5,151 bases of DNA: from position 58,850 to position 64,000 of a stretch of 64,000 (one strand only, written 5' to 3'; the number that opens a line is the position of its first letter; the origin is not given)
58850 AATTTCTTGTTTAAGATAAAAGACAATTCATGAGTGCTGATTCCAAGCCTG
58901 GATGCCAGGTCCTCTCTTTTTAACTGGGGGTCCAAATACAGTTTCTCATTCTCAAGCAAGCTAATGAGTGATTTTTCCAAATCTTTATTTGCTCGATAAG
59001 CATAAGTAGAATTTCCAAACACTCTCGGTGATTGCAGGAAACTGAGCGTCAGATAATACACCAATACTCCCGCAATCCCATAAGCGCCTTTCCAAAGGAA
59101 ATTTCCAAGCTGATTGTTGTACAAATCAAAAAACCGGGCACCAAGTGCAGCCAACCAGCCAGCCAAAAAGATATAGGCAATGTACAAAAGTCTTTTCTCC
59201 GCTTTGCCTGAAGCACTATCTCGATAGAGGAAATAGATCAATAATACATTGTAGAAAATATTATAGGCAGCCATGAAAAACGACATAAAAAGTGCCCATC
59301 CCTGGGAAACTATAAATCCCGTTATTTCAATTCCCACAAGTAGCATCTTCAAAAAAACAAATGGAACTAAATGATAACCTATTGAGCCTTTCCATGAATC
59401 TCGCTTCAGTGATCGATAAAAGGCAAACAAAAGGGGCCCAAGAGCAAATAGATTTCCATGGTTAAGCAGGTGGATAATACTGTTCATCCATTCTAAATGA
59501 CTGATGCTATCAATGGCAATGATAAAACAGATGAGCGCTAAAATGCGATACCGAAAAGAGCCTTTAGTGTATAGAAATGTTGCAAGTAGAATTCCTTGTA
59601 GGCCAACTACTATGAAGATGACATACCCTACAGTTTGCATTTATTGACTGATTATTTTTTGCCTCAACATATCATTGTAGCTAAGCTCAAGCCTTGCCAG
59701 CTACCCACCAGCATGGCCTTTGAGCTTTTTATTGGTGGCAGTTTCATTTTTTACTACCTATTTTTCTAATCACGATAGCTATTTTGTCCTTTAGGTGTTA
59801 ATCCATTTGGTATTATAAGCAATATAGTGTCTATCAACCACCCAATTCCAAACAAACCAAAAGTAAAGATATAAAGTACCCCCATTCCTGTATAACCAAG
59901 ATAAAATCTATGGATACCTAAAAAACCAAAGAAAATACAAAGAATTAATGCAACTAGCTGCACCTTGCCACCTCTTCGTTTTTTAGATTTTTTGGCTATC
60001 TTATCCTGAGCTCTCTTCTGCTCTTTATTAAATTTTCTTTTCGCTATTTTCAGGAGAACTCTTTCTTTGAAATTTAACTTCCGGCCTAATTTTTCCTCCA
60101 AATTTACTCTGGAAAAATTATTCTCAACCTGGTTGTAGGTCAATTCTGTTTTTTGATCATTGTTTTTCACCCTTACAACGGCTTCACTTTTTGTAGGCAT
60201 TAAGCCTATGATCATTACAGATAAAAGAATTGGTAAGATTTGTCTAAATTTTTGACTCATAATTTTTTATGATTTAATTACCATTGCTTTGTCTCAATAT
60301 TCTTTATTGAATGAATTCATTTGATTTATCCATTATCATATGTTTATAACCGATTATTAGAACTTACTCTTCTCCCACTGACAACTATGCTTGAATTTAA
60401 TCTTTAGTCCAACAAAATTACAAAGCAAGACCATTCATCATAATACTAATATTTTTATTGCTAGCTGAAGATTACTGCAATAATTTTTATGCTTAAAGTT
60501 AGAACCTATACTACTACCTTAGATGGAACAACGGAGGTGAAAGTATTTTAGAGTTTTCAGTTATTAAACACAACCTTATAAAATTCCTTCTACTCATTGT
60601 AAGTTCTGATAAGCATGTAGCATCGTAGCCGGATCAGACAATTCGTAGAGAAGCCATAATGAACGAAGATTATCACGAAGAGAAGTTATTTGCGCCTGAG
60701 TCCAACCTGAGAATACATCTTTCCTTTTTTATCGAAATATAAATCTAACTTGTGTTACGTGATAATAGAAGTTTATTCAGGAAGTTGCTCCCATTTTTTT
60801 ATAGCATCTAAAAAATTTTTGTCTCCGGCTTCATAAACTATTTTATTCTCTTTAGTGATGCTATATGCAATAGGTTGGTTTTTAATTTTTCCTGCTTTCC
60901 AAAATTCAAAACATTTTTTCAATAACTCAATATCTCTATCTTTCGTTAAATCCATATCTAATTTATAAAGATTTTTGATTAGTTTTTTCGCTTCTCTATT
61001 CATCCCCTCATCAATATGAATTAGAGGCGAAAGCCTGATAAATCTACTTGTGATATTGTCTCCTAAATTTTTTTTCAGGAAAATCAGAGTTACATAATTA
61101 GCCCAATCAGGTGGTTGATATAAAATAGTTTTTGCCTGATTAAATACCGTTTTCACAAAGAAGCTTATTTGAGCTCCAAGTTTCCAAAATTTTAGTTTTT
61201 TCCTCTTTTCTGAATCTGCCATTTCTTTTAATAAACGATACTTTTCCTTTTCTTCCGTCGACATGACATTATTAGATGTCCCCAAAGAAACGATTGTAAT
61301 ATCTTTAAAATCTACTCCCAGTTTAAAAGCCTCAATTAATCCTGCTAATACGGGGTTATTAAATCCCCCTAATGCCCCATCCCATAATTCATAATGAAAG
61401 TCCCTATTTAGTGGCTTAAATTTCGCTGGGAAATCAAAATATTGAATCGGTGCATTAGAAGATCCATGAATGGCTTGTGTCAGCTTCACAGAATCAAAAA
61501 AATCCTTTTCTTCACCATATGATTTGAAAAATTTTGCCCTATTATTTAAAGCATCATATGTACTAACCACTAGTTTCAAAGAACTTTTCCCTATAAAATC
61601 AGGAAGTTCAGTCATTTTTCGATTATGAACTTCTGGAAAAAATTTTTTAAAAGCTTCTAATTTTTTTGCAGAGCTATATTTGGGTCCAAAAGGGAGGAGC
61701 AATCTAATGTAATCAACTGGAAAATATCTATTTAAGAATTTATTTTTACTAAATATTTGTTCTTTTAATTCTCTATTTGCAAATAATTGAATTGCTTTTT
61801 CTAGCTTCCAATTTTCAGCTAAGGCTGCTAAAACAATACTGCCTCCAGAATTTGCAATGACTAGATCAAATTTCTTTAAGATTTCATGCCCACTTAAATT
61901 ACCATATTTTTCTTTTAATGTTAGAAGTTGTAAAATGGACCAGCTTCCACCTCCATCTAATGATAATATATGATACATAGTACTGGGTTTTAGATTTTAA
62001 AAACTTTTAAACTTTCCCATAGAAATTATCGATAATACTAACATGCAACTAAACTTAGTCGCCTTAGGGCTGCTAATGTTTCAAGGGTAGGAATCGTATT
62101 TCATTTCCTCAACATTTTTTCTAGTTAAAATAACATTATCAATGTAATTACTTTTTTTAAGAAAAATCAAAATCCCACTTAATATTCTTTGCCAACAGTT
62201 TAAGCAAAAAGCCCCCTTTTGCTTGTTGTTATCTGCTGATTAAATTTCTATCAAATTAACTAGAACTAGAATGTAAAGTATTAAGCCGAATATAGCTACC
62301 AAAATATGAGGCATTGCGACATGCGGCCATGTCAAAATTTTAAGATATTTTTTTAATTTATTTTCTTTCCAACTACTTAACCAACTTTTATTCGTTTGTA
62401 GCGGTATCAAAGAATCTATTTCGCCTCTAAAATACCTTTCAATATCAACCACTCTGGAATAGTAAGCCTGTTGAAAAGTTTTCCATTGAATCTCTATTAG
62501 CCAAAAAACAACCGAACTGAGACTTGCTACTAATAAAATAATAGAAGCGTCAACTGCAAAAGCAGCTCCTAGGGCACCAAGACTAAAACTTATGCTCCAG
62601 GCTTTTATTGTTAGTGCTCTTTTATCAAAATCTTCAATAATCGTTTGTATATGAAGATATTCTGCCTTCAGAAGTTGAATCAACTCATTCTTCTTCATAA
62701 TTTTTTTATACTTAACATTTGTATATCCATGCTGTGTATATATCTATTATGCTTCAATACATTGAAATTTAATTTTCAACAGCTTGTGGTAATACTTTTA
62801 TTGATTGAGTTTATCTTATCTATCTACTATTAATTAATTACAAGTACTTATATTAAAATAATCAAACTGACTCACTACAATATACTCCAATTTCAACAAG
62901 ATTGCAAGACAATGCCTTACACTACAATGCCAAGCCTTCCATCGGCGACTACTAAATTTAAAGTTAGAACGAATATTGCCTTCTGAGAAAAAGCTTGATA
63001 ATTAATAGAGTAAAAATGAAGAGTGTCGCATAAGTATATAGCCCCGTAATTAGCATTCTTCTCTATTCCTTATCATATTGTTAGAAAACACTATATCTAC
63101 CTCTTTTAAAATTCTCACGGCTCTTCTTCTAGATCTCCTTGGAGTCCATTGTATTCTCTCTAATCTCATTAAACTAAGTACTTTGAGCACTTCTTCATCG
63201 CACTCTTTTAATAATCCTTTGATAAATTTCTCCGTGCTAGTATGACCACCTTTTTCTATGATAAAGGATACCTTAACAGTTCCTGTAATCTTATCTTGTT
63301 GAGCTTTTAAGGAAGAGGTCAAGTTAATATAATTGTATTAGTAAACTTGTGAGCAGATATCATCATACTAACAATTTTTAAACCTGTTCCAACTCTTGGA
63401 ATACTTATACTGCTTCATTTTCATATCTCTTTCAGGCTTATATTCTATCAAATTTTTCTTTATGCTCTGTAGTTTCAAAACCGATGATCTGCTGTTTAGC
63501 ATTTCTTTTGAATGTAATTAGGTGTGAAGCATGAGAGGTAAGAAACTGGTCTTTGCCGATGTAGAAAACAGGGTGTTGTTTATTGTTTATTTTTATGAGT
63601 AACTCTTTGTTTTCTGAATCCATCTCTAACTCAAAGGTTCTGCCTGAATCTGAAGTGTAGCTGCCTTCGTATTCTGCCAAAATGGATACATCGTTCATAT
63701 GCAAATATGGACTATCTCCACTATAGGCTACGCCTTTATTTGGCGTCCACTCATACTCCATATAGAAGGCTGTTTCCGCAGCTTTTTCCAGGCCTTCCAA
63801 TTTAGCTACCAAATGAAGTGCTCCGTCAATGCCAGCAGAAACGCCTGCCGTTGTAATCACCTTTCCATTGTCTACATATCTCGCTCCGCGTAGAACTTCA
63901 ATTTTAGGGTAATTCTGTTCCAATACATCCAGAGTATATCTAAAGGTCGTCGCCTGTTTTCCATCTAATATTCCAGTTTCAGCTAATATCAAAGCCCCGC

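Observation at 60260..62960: AT-rich mini-island carrying a patatin-like phospholipase next to a small 3-TM protein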

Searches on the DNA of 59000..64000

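Call 26: search_rna_families(source=window, start=59000, end=64000, threshold=evalue, max_evalue=1)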
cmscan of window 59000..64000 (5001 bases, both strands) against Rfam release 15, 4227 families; matches with E-value up to 1: 2.
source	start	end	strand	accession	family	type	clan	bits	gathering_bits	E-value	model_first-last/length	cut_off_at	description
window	60069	60188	-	RF02446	SpR18_sRNA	Gene; sRNA;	-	27.8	60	0.96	1-132/132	no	Streptococcus sRNA SpR18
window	63299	63418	-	RF00628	RgsA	Gene; sRNA;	-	19.4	88.4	0.13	1-194/194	no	RgsA sRNA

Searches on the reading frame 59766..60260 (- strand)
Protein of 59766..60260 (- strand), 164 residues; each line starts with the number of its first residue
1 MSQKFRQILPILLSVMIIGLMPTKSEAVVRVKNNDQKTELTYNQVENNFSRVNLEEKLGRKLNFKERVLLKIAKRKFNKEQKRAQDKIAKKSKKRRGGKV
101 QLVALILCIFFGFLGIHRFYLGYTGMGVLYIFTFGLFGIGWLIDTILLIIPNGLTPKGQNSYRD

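Call 5: search_protein_families(library=pfam, proteins=[window:59766-60260:-], max_evalue=0.1)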
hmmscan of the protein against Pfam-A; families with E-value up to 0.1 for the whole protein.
window:59766-60260:- (164 aa): 4 families
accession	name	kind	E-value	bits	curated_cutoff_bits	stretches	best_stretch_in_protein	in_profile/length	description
PF05154.21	TM2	-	7.5e-19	68.1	27.9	1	99-146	3-51/51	TM2 domain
PF12420.13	DUF3671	-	0.00093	19.2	34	1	34-140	94-193/223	Fam-L, Fam-M like protein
PF20990.2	DUF2207_C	-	0.0031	17.7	33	1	36-159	68-197/247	Predicted membrane protein (DUF2207) C-terminal domain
PF06861.16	BALF1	-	0.078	13.1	25.8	1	58-106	49-95/184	BALF1 protein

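Call 6: search_protein_families(library=padloc, proteins=[window:59766-60260:-], max_evalue=0.1)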
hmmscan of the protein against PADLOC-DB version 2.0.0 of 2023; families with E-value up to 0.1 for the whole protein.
window:59766-60260:- (164 aa): 0 families

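Call 7: search_protein_families(library=ncbifam, proteins=[window:59766-60260:-], max_evalue=0.1)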
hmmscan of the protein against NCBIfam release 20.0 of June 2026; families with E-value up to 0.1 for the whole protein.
window:59766-60260:- (164 aa): 0 families
